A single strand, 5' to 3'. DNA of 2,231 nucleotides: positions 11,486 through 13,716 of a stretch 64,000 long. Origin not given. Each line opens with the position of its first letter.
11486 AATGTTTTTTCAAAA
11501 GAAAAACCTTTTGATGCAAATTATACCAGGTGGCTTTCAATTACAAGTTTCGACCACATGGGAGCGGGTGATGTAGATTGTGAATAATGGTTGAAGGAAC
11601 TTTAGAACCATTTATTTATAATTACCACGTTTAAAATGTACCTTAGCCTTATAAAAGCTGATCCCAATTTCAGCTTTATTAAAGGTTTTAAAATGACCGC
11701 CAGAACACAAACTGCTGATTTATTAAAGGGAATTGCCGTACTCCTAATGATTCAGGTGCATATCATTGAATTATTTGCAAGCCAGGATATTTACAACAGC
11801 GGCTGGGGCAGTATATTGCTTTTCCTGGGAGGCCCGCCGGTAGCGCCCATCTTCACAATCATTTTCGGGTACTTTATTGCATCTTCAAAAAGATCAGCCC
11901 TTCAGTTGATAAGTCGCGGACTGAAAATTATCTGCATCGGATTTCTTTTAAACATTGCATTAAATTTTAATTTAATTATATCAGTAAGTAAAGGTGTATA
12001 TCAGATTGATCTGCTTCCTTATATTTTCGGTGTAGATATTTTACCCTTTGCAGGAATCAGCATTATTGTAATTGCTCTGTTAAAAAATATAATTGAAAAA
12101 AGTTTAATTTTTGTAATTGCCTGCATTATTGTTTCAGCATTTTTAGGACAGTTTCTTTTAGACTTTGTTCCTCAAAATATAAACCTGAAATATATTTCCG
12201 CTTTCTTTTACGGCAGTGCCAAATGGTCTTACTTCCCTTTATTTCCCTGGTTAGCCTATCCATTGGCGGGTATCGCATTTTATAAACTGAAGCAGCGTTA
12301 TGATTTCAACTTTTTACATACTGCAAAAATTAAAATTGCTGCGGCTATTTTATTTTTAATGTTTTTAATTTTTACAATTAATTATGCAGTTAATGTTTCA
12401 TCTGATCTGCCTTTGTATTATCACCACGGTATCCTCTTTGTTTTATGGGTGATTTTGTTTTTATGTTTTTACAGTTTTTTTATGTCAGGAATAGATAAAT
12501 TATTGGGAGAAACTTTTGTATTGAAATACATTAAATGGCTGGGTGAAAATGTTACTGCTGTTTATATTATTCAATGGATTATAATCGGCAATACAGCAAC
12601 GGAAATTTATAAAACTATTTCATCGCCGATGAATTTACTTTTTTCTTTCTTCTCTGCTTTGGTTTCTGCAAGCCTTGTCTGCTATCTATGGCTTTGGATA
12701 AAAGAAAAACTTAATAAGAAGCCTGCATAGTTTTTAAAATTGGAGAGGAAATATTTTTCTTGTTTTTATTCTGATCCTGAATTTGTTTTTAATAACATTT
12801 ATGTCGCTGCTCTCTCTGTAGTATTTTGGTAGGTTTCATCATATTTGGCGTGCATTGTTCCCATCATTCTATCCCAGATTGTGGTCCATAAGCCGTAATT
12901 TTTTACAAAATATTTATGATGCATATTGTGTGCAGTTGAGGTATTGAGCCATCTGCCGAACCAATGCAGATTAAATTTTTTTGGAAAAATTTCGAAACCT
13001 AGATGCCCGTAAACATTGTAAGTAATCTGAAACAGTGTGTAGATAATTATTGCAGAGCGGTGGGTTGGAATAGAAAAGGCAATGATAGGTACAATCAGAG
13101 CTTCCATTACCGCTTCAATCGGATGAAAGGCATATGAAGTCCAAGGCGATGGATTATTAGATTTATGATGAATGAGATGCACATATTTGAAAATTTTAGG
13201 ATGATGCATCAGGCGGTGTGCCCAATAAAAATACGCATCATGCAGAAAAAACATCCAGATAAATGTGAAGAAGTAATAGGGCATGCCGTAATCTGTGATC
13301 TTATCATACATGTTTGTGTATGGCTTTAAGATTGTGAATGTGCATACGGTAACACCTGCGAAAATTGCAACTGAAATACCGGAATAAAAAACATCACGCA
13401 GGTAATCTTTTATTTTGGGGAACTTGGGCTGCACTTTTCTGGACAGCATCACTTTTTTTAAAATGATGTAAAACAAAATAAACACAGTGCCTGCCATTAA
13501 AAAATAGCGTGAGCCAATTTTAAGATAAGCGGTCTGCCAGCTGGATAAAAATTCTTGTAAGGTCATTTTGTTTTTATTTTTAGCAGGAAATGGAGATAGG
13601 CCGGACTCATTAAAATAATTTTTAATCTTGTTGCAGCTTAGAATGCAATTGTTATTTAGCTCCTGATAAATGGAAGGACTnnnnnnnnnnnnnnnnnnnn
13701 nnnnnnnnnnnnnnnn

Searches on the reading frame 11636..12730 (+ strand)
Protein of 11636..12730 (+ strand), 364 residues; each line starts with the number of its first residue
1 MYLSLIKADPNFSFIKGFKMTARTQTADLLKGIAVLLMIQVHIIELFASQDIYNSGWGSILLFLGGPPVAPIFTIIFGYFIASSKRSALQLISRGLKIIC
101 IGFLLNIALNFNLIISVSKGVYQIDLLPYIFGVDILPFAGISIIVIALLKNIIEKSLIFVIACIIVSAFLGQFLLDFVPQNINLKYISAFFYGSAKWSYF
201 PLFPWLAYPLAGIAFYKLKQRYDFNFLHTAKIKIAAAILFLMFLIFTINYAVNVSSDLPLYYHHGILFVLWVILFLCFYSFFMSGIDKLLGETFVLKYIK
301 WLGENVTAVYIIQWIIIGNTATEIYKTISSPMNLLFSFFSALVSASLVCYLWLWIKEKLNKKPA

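Call 22: search_protein_families(library=pfam, proteins=[window:11636-12730:+], max_evalue=0.0001)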
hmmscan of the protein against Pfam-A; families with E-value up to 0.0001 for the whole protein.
window:11636-12730:+ (364 aa): 2 families
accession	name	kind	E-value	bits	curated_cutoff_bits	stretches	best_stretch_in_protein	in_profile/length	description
PF07786.18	HGSNAT_cat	-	1.7e-15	57.6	22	1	23-239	1-207/222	Heparan-alpha-glucosaminide N-acetyltransferase, catalytic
PF01757.29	Acyl_transf_3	-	2.4e-12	47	31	1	28-349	5-321/326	Acyltransferase domain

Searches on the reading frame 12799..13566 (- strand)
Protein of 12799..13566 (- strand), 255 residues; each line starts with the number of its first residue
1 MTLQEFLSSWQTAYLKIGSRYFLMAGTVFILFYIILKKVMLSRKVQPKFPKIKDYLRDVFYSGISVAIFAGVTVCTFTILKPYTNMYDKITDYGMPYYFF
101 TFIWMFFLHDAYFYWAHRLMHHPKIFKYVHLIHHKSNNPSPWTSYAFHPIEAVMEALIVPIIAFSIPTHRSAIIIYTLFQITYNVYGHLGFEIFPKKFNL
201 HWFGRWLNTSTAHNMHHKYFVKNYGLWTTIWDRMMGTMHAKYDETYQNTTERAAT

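Call 22: search_protein_families(library=pfam, proteins=[window:12799-13566:-], max_evalue=0.0001)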
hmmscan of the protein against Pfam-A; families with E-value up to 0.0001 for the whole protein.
window:12799-13566:- (255 aa): 1 family
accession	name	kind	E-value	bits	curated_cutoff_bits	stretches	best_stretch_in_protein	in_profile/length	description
PF04116.19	FA_hydroxylase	-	1.9e-28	100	31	1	103-237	2-132/132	Fatty acid hydroxylase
